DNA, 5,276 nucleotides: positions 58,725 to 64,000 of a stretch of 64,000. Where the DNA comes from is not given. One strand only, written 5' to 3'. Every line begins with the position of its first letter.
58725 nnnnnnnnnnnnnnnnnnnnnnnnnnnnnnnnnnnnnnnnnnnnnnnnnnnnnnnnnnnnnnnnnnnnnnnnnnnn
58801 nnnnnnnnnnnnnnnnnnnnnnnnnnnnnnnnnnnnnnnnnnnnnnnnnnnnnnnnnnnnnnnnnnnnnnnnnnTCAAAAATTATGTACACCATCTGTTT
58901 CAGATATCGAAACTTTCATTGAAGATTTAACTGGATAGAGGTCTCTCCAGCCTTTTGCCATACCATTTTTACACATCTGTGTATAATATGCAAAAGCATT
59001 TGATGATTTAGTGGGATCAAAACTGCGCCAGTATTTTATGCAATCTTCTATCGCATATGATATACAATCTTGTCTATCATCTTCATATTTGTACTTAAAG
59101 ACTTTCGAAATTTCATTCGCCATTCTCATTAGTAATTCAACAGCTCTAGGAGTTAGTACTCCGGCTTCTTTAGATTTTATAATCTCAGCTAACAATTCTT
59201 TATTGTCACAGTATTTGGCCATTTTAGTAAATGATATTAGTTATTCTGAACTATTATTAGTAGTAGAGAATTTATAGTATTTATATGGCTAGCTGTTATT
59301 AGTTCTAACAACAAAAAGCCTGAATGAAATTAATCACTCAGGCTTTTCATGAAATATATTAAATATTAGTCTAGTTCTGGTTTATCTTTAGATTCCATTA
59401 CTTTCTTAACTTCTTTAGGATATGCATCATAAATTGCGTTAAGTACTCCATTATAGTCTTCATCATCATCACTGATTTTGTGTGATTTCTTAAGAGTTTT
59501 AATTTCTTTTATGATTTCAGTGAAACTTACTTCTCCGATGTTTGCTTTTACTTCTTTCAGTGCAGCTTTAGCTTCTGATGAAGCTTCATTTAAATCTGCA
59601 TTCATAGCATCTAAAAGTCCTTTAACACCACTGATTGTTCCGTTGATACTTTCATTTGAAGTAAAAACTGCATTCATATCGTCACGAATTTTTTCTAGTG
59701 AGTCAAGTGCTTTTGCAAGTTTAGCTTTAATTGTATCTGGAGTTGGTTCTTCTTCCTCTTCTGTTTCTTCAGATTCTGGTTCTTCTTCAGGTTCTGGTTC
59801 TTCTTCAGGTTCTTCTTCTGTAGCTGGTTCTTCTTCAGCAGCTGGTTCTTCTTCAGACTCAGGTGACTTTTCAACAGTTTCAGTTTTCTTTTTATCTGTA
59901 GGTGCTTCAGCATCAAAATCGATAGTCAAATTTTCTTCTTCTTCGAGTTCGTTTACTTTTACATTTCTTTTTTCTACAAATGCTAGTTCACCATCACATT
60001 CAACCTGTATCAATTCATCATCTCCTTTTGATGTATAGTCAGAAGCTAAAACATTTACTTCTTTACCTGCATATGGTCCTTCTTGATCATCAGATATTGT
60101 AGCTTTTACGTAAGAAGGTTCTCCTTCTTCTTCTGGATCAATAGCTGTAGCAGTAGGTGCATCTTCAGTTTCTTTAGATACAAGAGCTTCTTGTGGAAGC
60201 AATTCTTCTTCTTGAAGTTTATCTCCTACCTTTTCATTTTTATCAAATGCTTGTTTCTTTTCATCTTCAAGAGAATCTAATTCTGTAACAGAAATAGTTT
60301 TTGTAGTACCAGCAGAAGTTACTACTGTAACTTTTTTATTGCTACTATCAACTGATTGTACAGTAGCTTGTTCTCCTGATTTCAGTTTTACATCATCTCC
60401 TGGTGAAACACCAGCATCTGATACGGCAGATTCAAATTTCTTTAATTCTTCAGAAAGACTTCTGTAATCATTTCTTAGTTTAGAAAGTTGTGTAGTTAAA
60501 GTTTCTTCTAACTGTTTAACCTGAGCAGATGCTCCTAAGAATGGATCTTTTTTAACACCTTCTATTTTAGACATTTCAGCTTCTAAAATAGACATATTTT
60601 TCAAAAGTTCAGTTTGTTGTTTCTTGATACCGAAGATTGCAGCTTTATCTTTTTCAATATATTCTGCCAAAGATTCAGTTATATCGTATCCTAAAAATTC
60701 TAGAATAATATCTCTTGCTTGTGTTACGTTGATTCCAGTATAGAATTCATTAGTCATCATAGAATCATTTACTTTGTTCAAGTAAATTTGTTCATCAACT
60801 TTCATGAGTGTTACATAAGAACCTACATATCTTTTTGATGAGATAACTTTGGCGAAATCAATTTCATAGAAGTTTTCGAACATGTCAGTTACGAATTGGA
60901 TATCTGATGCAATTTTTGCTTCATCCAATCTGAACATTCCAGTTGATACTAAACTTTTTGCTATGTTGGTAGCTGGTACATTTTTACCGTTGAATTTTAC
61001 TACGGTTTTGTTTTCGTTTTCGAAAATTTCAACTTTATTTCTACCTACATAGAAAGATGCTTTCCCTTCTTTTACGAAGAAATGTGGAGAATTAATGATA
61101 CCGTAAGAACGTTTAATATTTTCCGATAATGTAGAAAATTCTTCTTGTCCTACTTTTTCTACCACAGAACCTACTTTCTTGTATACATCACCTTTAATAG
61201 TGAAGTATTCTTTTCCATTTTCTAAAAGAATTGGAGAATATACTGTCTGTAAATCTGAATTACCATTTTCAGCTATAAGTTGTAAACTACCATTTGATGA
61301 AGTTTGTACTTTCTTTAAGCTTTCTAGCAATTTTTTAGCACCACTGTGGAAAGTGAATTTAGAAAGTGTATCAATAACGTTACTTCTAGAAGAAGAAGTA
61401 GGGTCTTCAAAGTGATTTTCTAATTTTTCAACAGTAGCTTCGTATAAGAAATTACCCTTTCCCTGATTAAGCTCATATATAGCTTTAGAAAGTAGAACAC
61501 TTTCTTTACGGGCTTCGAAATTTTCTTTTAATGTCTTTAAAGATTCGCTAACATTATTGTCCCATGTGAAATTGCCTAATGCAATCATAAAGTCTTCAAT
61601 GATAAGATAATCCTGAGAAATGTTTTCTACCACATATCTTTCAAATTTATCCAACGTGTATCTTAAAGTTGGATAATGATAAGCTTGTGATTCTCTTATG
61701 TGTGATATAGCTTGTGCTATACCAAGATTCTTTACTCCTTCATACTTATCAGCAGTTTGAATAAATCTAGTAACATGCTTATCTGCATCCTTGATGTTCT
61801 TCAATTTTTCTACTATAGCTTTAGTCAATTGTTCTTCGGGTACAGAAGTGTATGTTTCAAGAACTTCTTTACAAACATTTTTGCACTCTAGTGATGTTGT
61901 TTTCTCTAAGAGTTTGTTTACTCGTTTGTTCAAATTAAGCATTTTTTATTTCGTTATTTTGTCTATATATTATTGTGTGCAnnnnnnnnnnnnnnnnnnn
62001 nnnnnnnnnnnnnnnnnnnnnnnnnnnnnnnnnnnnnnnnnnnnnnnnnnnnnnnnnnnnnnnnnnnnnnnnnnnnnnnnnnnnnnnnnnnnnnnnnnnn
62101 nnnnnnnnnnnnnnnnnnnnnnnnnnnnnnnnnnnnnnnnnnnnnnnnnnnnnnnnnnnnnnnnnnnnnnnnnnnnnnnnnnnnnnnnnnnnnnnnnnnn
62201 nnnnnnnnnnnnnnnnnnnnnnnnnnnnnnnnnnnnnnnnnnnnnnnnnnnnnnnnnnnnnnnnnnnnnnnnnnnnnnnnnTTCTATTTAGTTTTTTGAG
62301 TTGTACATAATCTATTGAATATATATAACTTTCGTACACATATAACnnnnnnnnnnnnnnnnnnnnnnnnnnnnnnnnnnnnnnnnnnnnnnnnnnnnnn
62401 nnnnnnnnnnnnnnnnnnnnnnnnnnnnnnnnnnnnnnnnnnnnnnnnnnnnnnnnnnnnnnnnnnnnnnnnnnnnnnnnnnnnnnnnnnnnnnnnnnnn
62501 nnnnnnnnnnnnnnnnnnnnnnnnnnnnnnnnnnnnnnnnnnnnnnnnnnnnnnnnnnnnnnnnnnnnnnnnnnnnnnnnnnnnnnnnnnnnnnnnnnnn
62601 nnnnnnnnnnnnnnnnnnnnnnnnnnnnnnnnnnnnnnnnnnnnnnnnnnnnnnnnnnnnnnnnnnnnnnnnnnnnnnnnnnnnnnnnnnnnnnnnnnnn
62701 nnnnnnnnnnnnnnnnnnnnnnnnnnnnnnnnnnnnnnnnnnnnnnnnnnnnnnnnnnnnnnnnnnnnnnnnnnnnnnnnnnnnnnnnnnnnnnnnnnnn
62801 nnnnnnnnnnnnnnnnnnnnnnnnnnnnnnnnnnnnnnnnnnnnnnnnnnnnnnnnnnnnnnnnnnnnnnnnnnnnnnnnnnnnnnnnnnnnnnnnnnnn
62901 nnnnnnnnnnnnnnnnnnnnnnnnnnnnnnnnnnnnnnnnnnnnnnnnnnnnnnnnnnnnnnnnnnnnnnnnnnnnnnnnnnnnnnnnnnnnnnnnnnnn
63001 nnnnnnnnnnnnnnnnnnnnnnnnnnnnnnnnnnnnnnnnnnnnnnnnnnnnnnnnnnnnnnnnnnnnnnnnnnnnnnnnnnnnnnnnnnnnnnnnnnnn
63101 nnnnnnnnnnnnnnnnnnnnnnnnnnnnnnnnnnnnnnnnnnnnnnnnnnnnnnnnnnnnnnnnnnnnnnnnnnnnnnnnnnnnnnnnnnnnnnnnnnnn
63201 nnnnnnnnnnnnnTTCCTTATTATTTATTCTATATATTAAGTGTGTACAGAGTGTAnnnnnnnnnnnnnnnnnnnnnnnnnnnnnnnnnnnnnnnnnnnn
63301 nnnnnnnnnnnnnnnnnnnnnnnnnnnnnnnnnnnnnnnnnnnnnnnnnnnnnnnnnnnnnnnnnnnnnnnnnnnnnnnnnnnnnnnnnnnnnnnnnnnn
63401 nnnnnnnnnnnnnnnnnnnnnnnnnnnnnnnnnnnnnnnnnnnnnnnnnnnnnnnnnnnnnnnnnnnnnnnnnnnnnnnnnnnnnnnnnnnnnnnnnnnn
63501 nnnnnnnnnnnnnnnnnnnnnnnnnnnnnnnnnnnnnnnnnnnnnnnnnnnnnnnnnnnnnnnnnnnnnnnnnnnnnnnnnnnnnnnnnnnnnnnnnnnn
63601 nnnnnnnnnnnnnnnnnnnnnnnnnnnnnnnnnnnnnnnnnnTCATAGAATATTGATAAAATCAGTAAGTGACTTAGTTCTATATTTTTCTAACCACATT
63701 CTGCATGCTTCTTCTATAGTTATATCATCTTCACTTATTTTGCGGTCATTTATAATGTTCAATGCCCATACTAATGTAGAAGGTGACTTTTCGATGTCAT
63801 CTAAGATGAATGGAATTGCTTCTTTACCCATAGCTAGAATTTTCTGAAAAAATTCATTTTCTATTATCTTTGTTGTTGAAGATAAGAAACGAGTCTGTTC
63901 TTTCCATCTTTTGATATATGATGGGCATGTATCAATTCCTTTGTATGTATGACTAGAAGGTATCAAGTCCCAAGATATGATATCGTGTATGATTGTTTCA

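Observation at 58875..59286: gp55-like late sigma factor with a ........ box upstream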

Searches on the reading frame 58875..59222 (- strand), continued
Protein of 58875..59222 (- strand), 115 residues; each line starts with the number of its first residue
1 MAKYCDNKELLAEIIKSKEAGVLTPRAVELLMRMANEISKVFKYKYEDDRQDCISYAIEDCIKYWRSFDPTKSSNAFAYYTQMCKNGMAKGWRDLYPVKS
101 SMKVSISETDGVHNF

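Call 85: get_annotated_region(hit=H22, flank=1500)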
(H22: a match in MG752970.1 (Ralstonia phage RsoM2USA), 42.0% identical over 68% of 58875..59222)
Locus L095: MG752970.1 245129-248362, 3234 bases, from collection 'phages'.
description: Ralstonia phage RsoM2USA, complete genome.
organism: Ralstonia phage RsoM2USA (NCBI taxid 2070027)
taxonomy: Viruses; Duplodnaviria; Heunggongvirae; Uroviricota; Caudoviricetes
host: Ralstonia solanacearum; source: soil; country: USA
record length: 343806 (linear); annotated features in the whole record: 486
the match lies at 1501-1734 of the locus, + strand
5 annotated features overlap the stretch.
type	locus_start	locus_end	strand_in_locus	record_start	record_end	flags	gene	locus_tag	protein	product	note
CDS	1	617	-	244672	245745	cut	-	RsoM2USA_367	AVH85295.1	hypothetical protein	-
CDS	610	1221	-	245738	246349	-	-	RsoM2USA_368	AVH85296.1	hypothetical protein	-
CDS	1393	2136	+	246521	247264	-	-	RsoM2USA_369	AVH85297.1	hypothetical protein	-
CDS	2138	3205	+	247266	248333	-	-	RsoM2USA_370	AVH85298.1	hypothetical protein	-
CDS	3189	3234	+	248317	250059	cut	-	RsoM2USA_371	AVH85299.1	hypothetical protein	-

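Call 96: search_protein_families(library=ncbifam, proteins=[window:58875-59222:-, L083:9983-10348:+], max_evalue=1)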
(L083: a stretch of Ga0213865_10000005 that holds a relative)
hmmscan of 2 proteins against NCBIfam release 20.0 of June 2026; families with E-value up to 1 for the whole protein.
window:58875-59222:- (115 aa): 2 families
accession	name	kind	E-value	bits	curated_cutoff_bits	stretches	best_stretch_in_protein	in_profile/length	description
TIGR02937.1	sigma70-ECF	superfamily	7.8e-05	22.4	42.9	1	38-100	25-76/165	sigma-70 family RNA polymerase sigma factor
NF004471.0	PRK05803.1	subfamily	0.034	13.4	252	1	27-96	55-123/235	RNA polymerase sporulation sigma factor SigK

L083:9983-10348:+ (121 aa): 3 families
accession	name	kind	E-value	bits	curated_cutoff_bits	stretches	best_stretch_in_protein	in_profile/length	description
TIGR02937.1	sigma70-ECF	superfamily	0.00026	20.7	42.9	1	40-89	16-62/165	sigma-70 family RNA polymerase sigma factor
NF007671.0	PRK10345.1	equivalog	0.018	14.8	227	1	41-109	13-72/210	PhoP regulatory network protein YrbL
TIGR02983.1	SigE-fam_strep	subfamily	0.19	11.6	141.55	1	43-87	24-65/162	SigE family RNA polymerase sigma factor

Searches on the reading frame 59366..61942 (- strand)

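Call 3: search_protein_families(library=pfam, proteins=[window:59366-61942:-], max_evalue=1)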
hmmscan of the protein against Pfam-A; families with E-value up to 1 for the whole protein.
window:59366-61942:- (858 aa): 4 families
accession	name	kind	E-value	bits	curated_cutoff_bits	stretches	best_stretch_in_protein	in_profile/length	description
PF24550.1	LIS_MGM1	-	0.0075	16.8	27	0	196-248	27-77/100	Dynamin-like GTPase MGM1-like, lipid interacting stalk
PF20297.4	MSSS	-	0.022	14.9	26.8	1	514-540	1-28/42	MutS2 and Smr-associated SH3 domain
PF04728.18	LPP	-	0.13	13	29.1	0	481-510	4-33/53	Lipoprotein leucine-zipper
PF20072.4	DUF6468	-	0.6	10.7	26.9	0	777-805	8-36/76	Domain of unknown function (DUF6468)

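Call 4: search_protein_families(library=phrogs, proteins=[window:59366-61942:-], max_evalue=0.01)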
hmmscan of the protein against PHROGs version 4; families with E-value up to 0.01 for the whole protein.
window:59366-61942:- (858 aa): 1 family
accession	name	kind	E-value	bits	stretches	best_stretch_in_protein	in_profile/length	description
phrog_14706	-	unknown function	0.00074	21.1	1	436-509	16-89/97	-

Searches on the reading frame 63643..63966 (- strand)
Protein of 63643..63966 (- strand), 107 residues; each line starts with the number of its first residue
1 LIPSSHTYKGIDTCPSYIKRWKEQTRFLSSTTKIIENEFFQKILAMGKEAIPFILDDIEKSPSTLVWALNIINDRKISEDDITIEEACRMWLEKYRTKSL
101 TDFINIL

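Call 40: search_protein_families(library=phrogs, proteins=[window:63643-63966:-], max_evalue=0.01)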
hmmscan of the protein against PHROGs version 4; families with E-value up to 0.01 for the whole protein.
window:63643-63966:- (107 aa): 1 family
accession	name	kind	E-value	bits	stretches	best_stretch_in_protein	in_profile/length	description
phrog_32014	-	unknown function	0.0098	16.9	0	4-55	48-99/173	-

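Call 80: search_protein_families(library=pfam, proteins=[window:63643-63966:-], max_evalue=0.1)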
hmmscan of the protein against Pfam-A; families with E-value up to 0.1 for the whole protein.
window:63643-63966:- (107 aa): 2 families
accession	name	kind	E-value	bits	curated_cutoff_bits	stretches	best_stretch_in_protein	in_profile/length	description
PF16614.10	RhoGEF67_u2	-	0.05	14.4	26.8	1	48-87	34-74/99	Unstructured region two on RhoGEF 6 and 7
PF14733.11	ACDC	-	0.06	14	22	1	41-106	4-65/91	AP2-coincident C-terminal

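Call 91: search_solved_structures(query=window:63643-63966:-, max_evalue=10, show_alignments=2)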
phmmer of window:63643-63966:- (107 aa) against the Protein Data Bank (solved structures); distinct sequences matched with E-value up to 10: 3.
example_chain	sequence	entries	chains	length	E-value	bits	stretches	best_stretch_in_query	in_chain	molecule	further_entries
6h8q_A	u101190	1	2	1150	0.16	15.3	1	78-107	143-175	Cohesin subunit SCC3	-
4yor_A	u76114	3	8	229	0.65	13.3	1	20-74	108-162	3-5 exonuclease PhoExo I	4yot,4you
4yov_A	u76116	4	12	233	0.69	13.3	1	20-74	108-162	3-5 exonuclease PhoExo I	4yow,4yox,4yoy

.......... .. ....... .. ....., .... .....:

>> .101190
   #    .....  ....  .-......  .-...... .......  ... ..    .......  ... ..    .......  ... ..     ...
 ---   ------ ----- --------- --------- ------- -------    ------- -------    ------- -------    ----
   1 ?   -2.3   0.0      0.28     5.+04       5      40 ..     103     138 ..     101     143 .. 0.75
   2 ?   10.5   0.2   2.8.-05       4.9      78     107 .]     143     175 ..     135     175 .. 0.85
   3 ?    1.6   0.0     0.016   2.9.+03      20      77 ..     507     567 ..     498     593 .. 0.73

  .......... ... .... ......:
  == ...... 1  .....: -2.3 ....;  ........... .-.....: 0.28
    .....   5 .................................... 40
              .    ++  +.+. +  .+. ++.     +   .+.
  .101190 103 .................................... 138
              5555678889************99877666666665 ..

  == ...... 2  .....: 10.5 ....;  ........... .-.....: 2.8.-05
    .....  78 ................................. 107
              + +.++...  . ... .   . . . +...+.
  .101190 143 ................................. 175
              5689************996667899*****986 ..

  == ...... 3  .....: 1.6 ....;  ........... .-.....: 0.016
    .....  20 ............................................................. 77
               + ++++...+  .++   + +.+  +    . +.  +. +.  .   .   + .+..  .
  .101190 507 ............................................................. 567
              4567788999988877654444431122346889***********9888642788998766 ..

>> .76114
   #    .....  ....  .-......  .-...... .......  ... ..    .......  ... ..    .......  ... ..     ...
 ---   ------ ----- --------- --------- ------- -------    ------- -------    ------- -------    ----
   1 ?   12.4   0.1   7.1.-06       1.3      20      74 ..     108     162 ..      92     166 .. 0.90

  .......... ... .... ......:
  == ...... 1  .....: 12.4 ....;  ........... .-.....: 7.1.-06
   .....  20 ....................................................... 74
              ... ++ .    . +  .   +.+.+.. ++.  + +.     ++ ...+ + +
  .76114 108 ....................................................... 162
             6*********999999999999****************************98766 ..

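Call 92: find_homologous_proteins(query=window:63643-63966:-, max_evalue=0.001)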
Query window:63643-63966:-: 3 candidates shared short words with the query, none scored E <= 0.001.
